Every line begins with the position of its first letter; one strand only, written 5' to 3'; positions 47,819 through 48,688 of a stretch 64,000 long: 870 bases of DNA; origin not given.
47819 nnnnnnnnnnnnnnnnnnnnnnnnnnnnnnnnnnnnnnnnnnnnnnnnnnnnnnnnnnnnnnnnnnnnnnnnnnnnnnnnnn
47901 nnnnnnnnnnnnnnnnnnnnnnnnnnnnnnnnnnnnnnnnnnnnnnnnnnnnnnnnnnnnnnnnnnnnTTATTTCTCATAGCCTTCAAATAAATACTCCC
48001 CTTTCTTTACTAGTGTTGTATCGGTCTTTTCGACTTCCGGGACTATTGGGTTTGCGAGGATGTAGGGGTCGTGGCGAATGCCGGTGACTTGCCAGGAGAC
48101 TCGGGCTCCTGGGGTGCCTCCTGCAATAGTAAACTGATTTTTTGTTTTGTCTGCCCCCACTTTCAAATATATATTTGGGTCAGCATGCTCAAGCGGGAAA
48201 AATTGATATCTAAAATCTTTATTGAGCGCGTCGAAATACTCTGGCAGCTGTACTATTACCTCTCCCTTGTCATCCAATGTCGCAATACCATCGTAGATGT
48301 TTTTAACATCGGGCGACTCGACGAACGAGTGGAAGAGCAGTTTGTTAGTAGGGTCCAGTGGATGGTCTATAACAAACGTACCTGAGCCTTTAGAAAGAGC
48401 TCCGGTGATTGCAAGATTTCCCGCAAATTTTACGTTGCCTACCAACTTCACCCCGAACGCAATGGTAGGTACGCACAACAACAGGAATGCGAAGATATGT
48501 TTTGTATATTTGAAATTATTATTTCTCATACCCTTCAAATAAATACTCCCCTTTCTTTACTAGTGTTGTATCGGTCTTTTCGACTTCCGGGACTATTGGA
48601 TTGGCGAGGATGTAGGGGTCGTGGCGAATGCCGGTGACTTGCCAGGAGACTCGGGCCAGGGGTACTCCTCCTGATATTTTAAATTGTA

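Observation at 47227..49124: Triplicated secreted gene with identical 3' cassettes and overlapping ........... junctions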

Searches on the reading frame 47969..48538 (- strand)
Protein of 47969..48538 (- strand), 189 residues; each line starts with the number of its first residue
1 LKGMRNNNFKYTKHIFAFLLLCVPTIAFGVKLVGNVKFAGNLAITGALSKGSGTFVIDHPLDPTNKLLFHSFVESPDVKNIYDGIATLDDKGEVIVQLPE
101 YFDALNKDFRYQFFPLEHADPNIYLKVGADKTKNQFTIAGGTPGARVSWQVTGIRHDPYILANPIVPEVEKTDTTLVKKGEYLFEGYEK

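Call 5: search_protein_families(library=pfam, proteins=[window:47969-48538:-], max_evalue=0.1)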
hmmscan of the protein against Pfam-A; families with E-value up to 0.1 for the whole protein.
window:47969-48538:- (189 aa): 0 families

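Call 6: search_protein_families(library=ncbifam, proteins=[window:47969-48538:-], max_evalue=0.1)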
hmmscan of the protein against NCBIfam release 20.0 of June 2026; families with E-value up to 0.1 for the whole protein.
window:47969-48538:- (189 aa): 0 families

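Call 8: find_homologous_proteins(query=window:47969-48538:-, max_evalue=0.001)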
Query window:47969-48538:- (189 aa): 1940 proteins with E <= 0.001 among 2107 candidates; the best 120 are listed.
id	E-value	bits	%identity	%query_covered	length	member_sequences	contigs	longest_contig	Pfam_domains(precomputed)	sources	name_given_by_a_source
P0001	3.7e-122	423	100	98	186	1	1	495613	-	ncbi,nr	ncbi:MAG: hypothetical protein NT019_00475 [Candidatus Adlerbacteria bacterium]|nr:hypothetical prot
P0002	1.8e-107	375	89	98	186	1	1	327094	-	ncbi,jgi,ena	ncbi:MAG: hypothetical protein WCK46_00280 [Candidatus Adlerbacteria bacterium]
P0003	6.8e-86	305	76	91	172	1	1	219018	-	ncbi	-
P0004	4.1e-84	299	74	96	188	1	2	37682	-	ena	-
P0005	2.4e-83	296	77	86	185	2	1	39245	-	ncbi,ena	-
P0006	5.9e-76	272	69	98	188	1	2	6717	-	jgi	jgi:hypothetical protein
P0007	1.8e-74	268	68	91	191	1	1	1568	-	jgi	-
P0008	2.5e-74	267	68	95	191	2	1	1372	-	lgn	-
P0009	6.9e-74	266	69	90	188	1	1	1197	-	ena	-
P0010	7.2e-73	262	68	86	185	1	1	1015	-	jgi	jgi:hypothetical protein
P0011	1.4e-71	258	68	85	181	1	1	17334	-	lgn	-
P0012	1.7e-71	258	67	91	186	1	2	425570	-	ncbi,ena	-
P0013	3.3e-71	257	68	87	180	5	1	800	-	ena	-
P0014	4.6e-71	256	72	86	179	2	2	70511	-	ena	-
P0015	1.1e-70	255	66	93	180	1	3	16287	-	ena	-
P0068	5.7e-66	240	67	90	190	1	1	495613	-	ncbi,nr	ncbi:MAG: hypothetical protein NT019_00480 [Candidatus Adlerbacteria bacterium]|nr:hypothetical prot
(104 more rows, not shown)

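Call 12: find_encoding_contigs(protein=P0002, flank=6000, max_places=3)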
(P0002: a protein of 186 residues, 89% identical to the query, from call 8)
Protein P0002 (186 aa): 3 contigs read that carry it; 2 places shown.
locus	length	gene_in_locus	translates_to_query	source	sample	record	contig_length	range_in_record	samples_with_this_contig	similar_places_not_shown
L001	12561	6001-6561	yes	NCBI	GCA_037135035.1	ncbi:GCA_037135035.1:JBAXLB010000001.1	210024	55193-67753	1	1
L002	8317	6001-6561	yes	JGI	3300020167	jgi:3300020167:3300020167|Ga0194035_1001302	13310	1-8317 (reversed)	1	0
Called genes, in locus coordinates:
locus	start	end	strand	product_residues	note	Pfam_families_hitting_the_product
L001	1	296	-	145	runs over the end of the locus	-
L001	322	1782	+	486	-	-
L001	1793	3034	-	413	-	-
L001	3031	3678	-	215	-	-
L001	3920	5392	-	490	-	-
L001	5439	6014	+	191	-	-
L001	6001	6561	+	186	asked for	-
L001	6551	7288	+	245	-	-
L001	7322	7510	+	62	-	-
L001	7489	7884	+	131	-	-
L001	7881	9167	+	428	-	PF00501:AMP-binding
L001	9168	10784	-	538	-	-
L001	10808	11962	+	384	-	-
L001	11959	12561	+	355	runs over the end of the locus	-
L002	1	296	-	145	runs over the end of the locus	-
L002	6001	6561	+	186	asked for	-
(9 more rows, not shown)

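Call 13: find_encoding_contigs(protein=P0003, flank=6000, max_places=3)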
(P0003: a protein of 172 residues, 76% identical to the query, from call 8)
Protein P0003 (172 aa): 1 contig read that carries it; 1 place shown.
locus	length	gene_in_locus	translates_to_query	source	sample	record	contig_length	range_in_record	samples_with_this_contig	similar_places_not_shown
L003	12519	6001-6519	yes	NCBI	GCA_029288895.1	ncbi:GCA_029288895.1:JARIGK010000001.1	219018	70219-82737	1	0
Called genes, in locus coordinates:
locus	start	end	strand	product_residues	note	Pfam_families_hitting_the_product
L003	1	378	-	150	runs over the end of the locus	-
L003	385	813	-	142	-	-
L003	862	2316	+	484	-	-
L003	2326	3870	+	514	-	PF00884:Sulfatase, PF16347:SGSH_C (faint)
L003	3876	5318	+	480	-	PF00884:Sulfatase, PF01663:Phosphodiest, PF02995:DUF229 (weak), PF16347:SGSH_C (weak)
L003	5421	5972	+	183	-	-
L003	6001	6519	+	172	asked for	-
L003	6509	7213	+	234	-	-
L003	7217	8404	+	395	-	-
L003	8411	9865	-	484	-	-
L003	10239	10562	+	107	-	-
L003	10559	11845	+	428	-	PF00501:AMP-binding (weak)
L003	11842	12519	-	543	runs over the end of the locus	-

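Call 23: predict_structure(alignment_id=A3)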
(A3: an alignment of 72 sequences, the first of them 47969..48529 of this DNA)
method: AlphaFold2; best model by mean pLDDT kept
length: 186 residues; sequences in the alignment: 72
mean_pLDDT: 84.1   pTM: 0.54
mean pLDDT of the five models: 84.1, 82.5, 82.5, 80.6, 74.9
residues with pLDDT >= 90: 82; 70-90: 76; 50-70: 26; < 50: 2
segments of 3 or more residues with pLDDT < 50: none
pLDDT, mean of each block of 10 residues (from residue 1): 68 86 69 79 63 88 82 72 98 91 89 96 87 96 96 75 88 94 83
secondary structure, 60 per line:
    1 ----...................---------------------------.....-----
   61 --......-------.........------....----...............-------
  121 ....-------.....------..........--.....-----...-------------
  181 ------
elements in order: H5-23 E51-55 E63-68 E76-84 E91-94 H99-102 E103-113 E121-124 E132-136 E143-152 H155-159 E165-167
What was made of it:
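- On Phage tail-fibre / minor-tail C-terminal domain (Mufasa8 gp19-like): Only single-chain prediction is available (call 23: pLDDT 84, pTM 0.54).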

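Call 25: search_protein_representatives(alignment_id=A3)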
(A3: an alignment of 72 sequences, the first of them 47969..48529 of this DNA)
Query: 72 sequences, 183 profile positions. Proteins with E-value up to 0.001 (for the whole library): 15582; up to 1e-10: 11281; up to 1e-30: 6944. The best 150 are listed.
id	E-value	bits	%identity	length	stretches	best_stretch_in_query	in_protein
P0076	6.3e-83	293.0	-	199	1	6-181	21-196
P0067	2.0e-80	284.8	-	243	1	21-182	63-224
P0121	2.9e-79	281.1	-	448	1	16-183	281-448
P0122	3.2e-79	280.9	-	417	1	25-182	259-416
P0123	1.8e-76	271.9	-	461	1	14-183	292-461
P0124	2.8e-76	271.3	-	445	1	19-182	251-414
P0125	2.9e-76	271.2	-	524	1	22-182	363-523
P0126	6.7e-76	270.1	-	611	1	24-182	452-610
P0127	9.1e-76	269.6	-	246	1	21-181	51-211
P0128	2.0e-75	268.5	-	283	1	22-182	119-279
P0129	2.9e-75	268.0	-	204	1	11-182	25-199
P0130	1.6e-74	265.6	-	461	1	20-183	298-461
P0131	1.6e-73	262.4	-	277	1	22-180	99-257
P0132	2.9e-73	261.5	-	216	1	24-182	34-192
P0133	1.9e-72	258.8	-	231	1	17-182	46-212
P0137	1.4e-70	252.7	-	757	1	23-183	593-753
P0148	1.5e-66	239.6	-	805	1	21-183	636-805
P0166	1.2e-63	230.1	-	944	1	16-180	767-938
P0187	1.4e-61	223.4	-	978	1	20-179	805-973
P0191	2.3e-61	222.7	-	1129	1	23-179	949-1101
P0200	7.1e-61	221.1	-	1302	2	19-179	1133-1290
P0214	1.6e-60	220.0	-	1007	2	22-169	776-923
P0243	4.7e-60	218.4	-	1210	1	36-180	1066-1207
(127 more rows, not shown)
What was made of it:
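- A profile search finds 15,582 representative clusters, mostly as the C-terminal domain of long proteins (call 25).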

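Call 27: search_protein_families(library=pfam, proteins=[P0121, P0126, P0137, P0148, P0166, P0187, P0191, P0200, P0243, P0214], max_evalue=0.01)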
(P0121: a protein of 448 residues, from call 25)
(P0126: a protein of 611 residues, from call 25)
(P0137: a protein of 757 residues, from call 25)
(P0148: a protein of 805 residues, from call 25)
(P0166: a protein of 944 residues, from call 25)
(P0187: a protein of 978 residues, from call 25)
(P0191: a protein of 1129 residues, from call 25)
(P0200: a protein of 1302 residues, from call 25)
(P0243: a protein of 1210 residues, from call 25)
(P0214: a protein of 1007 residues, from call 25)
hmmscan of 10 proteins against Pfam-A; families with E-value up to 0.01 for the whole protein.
P0121 (448 aa): 1 family
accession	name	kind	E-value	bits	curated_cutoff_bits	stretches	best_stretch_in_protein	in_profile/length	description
PF21722.4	Gly_rich_2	-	3.5e-05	24.4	24.3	1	39-283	5-225/226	Glycine-rich domain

P0126 (611 aa): 4 families
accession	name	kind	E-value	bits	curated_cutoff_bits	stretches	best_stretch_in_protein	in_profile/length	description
PF13385.13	Laminin_G_3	-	1.8e-33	116.3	27.6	2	85-226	1-142/151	Concanavalin A-like lectin/glucanases superfamily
PF07953.20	Toxin_R_bind_N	-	1.8e-05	25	23.8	1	262-328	3-68/191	Clostridium neurotoxin, N-terminal receptor binding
PF02210.31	Laminin_G_2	-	0.00016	22.6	22.9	0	150-225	39-124/126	Laminin G domain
PF22925.3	TS_C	-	0.0027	17.8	27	0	363-397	122-156/202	Trans-sialidase, C-terminal domain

P0137 (757 aa): 1 family
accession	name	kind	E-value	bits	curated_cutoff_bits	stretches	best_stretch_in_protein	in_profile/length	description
PF21722.4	Gly_rich_2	-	0.0064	17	24.3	1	283-512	5-203/226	Glycine-rich domain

P0148 (805 aa): 1 family
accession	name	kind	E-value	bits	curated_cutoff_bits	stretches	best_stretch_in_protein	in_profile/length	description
PF13385.13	Laminin_G_3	-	2e-18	67.4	27.6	1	90-234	1-142/151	Concanavalin A-like lectin/glucanases superfamily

P0166 (944 aa): 1 family
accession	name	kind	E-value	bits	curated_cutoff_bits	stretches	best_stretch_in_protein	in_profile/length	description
PF24299.1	DUF7483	-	6.6e-79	265.8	27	1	440-765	2-330/330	Domain of unknown function (DUF7483)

P0187 (978 aa): 3 families
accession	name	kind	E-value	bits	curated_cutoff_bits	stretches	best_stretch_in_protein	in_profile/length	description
PF24299.1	DUF7483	-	1.5e-99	333.7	27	1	487-798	2-330/330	Domain of unknown function (DUF7483)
PF13385.13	Laminin_G_3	-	5.6e-12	46.5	27.6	1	61-215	3-142/151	Concanavalin A-like lectin/glucanases superfamily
PF00622.36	SPRY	-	0.00023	21.7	26.3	1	367-418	38-90/121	SPRY domain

P0191 (1129 aa): 0 families

P0200 (1302 aa): 0 families

P0243 (1210 aa): 0 families

P0214 (1007 aa): 0 families

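Call 28: fold_search(model_id=the predicted structure, library=pdb)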
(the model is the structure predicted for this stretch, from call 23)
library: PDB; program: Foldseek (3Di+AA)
matches with E <= 10: 789; with E <= 0.001: 0
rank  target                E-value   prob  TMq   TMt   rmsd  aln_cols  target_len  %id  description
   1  2zus_B                1.9e-02  0.69  0.22  0.07  10.5       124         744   14  Crystal structure of Galacto-N-biose/Lacto-N-biose I phosphorylase (released 2008-12-30)
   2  6ct8                  3.4e-02  0.91  0.31  0.24  15.1       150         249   13  Selenomethionine structure of N-truncated R2-type pyocin tail fiber at 2.6 angstrom resolution (released 2019-02-20)
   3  3wfz_D                3.4e-02  0.54  0.21  0.07  10.2       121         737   16  Crystal structure of Galacto-N-Biose/Lacto-N-Biose I Phosphorylase C236Y Mutant (released 2013-10-09)
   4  9ukm_A                3.7e-02  0.44  0.26  0.14  27.0       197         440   11  Cryo-EM structure of bacteriophage P1 head (released 2025-10-22)
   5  2zus_D                4.1e-02  0.69  0.22  0.07  10.0       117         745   15  Crystal structure of Galacto-N-biose/Lacto-N-biose I phosphorylase (released 2008-12-30)
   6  2zus_A                4.4e-02  0.54  0.21  0.07  10.6       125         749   14  Crystal structure of Galacto-N-biose/Lacto-N-biose I phosphorylase (released 2008-12-30)
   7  2zus_C                5.5e-02  0.60  0.22  0.07   9.6       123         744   14  Crystal structure of Galacto-N-biose/Lacto-N-biose I phosphorylase (released 2008-12-30)
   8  2f0c_B                5.8e-02  0.47  0.24  0.28  16.9       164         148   12  Structure of the Receptor Binding Protein (ORF49, bbp) from lactophage tp901-1 (released 2006-03-28)
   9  2zuw_C                6.2e-02  0.54  0.22  0.07   9.7       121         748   17  Crystal structure of Galacto-N-biose/Lacto-N-biose I phosphorylase in complex with GlcNAc and sulfate (released 2008-12-30)
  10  2f0c_A                6.2e-02  0.51  0.24  0.29  16.8       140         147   11  Structure of the Receptor Binding Protein (ORF49, bbp) from lactophage tp901-1 (released 2006-03-28)
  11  2zuw_A                7.3e-02  0.44  0.21  0.07   9.9       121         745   16  Crystal structure of Galacto-N-biose/Lacto-N-biose I phosphorylase in complex with GlcNAc and sulfate (released 2008-12-30)
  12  3wfz_A                9.3e-02  0.35  0.21  0.07  10.2       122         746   15  Crystal structure of Galacto-N-Biose/Lacto-N-Biose I Phosphorylase C236Y Mutant (released 2013-10-09)
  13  3hg0_A                9.8e-02  0.30  0.23  0.28  16.5       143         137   12  Crystal structure of a DARPin in complex with ORF49 from Lactococcal phage TP901-1 (released 2009-09-08)
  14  9k4a_A                1.0e-01  0.99  0.27  0.08   3.6        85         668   12  Cryo-EM structure of depolymerase S2-4 from Klebsiella phage K64-1 (released 2026-03-25)
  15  2zut_A                1.0e-01  0.44  0.23  0.07  10.0       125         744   14  Crystal structure of Galacto-N-biose/Lacto-N-biose I phosphorylase in complex with GalNAc (released 2008-12-30)
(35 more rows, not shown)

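Call 30: search_protein_families(library=phrogs, proteins=[window:47969-48529:-, P0121, P0137, P0191, P0200], max_evalue=0.01)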
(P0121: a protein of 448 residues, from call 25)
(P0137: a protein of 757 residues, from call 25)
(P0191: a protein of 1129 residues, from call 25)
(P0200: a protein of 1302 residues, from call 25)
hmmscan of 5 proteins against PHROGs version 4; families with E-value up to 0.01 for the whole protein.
window:47969-48529:- (186 aa): 0 families

P0121 (448 aa): 2 families
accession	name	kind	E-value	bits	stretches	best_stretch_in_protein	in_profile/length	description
phrog_2295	-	unknown function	6.4e-11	42.5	1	29-290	575-853/1183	-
phrog_863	-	tail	3.9e-05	23.8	1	29-229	398-596/690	tail fiber assembly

P0137 (757 aa): 3 families
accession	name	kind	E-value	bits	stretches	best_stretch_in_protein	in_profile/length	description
phrog_4474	-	unknown function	2.4e-08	34.7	1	231-464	106-322/407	-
phrog_33719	-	unknown function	0.0002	21.3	1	282-531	8-267/636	-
phrog_863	-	tail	0.00087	19.3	1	174-473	303-595/690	tail fiber assembly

P0191 (1129 aa): 8 families
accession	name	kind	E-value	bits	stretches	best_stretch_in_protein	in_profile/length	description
phrog_13518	-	unknown function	8.1e-27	94.7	3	147-320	132-306/1230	-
phrog_28766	-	tail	2.8e-26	92.9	5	664-765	103-205/472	tail fiber protein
phrog_892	-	tail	5.7e-23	82.4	3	263-329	344-409/782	tail fiber protein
phrog_21412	-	tail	1.3e-13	50.7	5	380-529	846-999/1452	tail fiber protein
phrog_7660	-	tail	1.9e-12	46.7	2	698-777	440-518/1656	tail fiber protein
phrog_36881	-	unknown function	6.4e-12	46.8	3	311-361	8-58/198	-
phrog_28908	-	unknown function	1.2e-08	34.9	2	596-670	555-624/742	-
phrog_29288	-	unknown function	0.0002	19.9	2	159-242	1118-1197/1558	-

P0200 (1302 aa): 0 families
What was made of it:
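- Their N-terminal parts hit tail-fibre PHROGs, Laminin_G_3 and Gly_rich_2 (calls 27, 30).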

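Call 34: find_related_loci(query=A3, collection=genome_contigs, flank=6000)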
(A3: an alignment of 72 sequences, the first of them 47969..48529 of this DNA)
Query A3 (186 aa) in genome_contigs; peptide patterns used: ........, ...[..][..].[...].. (x = any residue, [..] = any of these).
600 stretches matched a pattern (row limit reached: there are more); 591 encode a relative of the query (tblastn E <= 1e-3); the best 80 are kept; 80 distinct loci.
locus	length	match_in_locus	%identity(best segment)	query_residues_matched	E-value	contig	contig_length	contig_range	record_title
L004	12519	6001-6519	76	14-186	2e-89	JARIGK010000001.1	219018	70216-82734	MAG: Candidatus Adlerbacteria bacterium isolate CullarsAll.DT.02 k141_426384, whole genome shotgun sequence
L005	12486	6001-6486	77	25-186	5e-85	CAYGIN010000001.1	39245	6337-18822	MAG TPA_asm: uncultured Candidatus Saccharibacteria bacterium isolate ERP113451_co1_187 genome assembly, contig: NODE_10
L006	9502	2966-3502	61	2-182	3e-73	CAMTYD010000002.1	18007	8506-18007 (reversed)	MAG: uncultured Parcubacteria group bacterium isolate G02_MAG_00011 genome assembly, contig: G02_MAG_00011_000000000002,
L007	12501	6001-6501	66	16-182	2e-68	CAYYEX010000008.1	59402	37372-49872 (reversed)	MAG TPA_asm: uncultured Candidatus Saccharibacteria bacterium isolate ERP113451_co1_280 genome assembly, contig: NODE_37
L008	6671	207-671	64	26-182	2e-67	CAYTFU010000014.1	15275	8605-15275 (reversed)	MAG TPA_asm: uncultured Candidatus Saccharibacteria bacterium isolate ERP113451_co1_10 genome assembly, contig: NODE_454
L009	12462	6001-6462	65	27-182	5e-65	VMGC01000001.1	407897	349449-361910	MAG: Parcubacteria group bacterium Gr01-1014_8 G01um10148_scaffold_9, whole genome shotgun sequence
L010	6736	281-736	69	29-182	3e-70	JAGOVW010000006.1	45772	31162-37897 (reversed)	MAG: Candidatus Paceibacterota bacterium isolate Gw_Eff_bin_92 Gw_Eff_1268_length_45772_cov_6.460554, whole genome shotg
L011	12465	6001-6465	59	28-184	3e-60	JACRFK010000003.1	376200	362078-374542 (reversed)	MAG: Candidatus Kaiserbacteria bacterium isolate NC_groundwater_1723_Pr3_B-0.1um_55_32 SR-2_scaffold_141_1109351, whole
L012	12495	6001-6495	65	16-182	5e-70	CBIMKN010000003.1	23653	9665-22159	MAG TPA_asm: uncultured bacterium isolate SRR16817059_concoct_14 genome assembly, contig: ERZ27394141.348, whole genome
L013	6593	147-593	58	32-182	3e-56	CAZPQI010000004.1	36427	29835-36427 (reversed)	MAG TPA_asm: uncultured Candidatus Saccharibacteria bacterium isolate SRP215229_co1_140 genome assembly, contig: NODE_59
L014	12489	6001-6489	57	17-181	2e-54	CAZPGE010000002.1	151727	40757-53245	MAG TPA_asm: uncultured Candidatus Saccharibacteria bacterium isolate ERP113451_co1_69 genome assembly, contig: NODE_33_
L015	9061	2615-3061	58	27-181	2e-53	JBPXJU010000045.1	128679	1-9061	MAG: Bacteroidota bacterium isolate mt_P2 k141_57728, whole genome shotgun sequence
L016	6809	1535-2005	54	25-182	1e-53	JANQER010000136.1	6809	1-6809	MAG: Elusimicrobia bacterium isolate PL23a_bin.39 k99_4961536, whole genome shotgun sequence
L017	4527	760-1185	58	34-180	2e-53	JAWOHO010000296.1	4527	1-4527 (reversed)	MAG: Caldilinea sp. isolate CWP4-3.bin.175 k191_2638763, whole genome shotgun sequence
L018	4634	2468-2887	58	27-168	4e-52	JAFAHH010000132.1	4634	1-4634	MAG: Acetobacteraceae bacterium isolate CP_BE_BS_16 BE_BS_k147_7257592, whole genome shotgun sequence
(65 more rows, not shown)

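Call 35: fold_search(model_id=the predicted structure, library=viral)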
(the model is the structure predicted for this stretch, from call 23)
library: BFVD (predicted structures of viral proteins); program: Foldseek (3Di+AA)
matches with E <= 10: 1125; with E <= 0.001: 22
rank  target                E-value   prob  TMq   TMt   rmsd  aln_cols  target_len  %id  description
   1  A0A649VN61            1.5e-10  1.00  0.37  0.21  15.9       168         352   33  Minor tail protein [Arthrobacter phage Mufasa8]
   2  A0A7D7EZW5            6.5e-09  1.00  0.36  0.09  13.1       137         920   28  (no name in the UniProt tables at hand)
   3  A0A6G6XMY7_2          1.4e-08  1.00  0.41  0.09  13.0       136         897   35  (no name in the UniProt tables at hand)
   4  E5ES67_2              1.9e-08  1.00  0.41  0.09  12.8       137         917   32  (no name in the UniProt tables at hand)
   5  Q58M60                5.6e-08  1.00  0.42  0.08  13.2       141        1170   30  Phage tail fiber-like protein [Prochlorococcus phage P-SSM2]
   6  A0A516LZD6            1.1e-07  1.00  0.40  0.17  11.3       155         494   26  (no name in the UniProt tables at hand)
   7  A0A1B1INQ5            2.0e-07  1.00  0.41  0.18  13.3       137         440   28  (no name in the UniProt tables at hand)
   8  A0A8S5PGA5            9.7e-07  1.00  0.36  0.22   9.2       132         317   11  Uncharacterized protein (Fragment) [Siphoviridae sp. ctXQ92]
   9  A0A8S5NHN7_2          1.5e-06  1.00  0.35  0.10  11.5       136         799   14  Tail protein [Siphoviridae sp. ctmTU3]
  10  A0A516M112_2          1.7e-06  1.00  0.37  0.09  13.4       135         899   21  (no name in the UniProt tables at hand)
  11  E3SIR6                2.2e-06  1.00  0.37  0.33  14.8       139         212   18  Uncharacterized protein [Synechococcus phage S-SM2]
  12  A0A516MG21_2          2.9e-06  1.00  0.37  0.10   8.4       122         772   24  (no name in the UniProt tables at hand)
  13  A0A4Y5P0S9            2.9e-06  1.00  0.37  0.27  10.9       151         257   16  (no name in the UniProt tables at hand)
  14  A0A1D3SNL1            6.6e-06  1.00  0.36  0.09  12.5       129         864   17  (no name in the UniProt tables at hand)
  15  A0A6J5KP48            9.9e-06  1.00  0.38  0.07  10.1       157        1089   24  Collagen triple helix repeat [uncultured Caudovirales phage]
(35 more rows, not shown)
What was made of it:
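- On Phage tail-fibre / minor-tail C-terminal domain (Mufasa8 gp19-like): Foldseek BFVD E 1.5e-10 (call 35).
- Foldseek against BFVD gives E 1.5e-10, with hits including the P-SSM2 tail fibre-like protein (call 35).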
